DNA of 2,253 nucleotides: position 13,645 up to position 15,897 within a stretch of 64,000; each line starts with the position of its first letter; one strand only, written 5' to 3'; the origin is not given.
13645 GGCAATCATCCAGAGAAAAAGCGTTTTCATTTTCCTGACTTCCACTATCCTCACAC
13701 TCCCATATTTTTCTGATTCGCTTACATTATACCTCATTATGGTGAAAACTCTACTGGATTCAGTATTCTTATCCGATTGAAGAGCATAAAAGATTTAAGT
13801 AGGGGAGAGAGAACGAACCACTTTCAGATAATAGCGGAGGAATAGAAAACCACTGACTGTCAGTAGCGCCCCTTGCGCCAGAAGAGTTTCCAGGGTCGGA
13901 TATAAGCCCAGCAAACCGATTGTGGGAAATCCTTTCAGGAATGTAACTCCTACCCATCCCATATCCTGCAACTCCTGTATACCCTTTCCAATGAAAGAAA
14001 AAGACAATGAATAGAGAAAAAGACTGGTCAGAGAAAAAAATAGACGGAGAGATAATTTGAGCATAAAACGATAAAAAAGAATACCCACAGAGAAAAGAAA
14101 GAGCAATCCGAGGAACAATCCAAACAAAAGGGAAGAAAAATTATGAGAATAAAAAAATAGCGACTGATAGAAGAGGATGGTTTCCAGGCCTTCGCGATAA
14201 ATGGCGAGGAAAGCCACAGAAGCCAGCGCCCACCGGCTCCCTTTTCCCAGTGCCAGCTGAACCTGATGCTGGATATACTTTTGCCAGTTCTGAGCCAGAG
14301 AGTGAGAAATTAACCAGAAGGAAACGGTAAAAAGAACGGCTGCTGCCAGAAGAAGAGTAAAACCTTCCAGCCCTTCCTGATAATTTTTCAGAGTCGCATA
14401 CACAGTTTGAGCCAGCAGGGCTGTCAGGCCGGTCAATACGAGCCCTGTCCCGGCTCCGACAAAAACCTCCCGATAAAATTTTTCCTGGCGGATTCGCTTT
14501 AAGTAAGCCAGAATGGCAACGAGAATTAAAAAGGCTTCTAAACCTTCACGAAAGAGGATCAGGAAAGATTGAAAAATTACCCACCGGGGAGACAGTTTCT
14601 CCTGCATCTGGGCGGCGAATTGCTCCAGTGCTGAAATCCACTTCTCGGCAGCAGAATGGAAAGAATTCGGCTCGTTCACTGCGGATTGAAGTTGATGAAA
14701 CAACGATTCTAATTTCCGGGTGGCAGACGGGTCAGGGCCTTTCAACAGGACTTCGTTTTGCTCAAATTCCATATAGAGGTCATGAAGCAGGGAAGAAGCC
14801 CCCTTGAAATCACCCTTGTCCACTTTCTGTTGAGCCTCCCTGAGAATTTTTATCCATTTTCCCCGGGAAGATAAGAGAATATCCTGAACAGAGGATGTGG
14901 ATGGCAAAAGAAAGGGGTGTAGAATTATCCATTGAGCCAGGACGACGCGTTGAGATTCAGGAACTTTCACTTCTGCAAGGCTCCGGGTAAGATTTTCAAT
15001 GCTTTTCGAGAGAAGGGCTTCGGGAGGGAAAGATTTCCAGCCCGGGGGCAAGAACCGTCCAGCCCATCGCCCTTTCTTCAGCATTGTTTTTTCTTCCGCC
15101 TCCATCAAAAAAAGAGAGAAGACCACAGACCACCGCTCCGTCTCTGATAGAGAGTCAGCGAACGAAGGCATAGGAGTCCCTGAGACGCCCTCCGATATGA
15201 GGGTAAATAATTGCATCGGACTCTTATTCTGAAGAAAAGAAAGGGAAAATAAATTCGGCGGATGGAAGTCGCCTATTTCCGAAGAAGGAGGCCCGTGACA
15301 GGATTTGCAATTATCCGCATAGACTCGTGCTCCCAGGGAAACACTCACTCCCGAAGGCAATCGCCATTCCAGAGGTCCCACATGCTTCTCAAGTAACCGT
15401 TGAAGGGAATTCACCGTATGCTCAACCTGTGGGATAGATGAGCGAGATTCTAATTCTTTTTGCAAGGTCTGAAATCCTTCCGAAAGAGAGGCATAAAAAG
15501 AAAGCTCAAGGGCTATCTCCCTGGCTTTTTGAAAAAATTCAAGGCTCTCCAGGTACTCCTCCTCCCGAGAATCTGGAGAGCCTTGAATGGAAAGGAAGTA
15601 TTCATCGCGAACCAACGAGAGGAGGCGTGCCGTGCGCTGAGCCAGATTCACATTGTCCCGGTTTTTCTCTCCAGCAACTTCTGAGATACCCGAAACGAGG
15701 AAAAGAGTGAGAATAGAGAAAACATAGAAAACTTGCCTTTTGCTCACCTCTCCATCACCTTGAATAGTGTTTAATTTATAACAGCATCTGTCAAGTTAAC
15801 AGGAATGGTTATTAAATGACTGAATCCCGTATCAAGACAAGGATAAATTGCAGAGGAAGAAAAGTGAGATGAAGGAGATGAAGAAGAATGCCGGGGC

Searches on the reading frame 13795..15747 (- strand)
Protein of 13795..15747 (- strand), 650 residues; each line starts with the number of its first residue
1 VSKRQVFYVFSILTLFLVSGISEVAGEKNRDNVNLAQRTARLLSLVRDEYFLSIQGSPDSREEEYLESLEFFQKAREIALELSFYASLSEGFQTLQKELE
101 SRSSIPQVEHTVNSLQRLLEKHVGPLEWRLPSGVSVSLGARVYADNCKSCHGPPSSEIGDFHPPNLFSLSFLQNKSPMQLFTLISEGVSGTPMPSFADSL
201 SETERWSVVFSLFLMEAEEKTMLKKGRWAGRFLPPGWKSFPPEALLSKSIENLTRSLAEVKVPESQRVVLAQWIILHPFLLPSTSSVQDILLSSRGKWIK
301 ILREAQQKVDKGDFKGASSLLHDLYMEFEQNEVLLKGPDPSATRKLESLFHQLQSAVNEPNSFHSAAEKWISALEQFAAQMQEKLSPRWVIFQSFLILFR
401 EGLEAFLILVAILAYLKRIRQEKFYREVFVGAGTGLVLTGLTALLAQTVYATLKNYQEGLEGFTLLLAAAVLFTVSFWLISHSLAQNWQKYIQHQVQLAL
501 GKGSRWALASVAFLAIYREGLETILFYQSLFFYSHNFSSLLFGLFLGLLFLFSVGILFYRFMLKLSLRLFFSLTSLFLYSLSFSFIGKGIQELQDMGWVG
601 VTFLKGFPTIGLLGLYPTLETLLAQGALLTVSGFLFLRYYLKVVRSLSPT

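Call 54: search_protein_families(library=pfam, proteins=[window:13795-15747:-], max_evalue=0.00001)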
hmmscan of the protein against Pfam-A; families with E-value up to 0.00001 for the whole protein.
window:13795-15747:- (650 aa): 2 families
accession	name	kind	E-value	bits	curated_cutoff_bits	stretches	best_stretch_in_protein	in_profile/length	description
PF03239.20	FTR1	-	4.1e-30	105.5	25.3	2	376-497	107-227/284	Iron permease FTR1 family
PF13442.11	Cytochrome_CBB3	-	5.4e-09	36.7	27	1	138-209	5-65/68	Cytochrome C oxidase, cbb3-type, subunit III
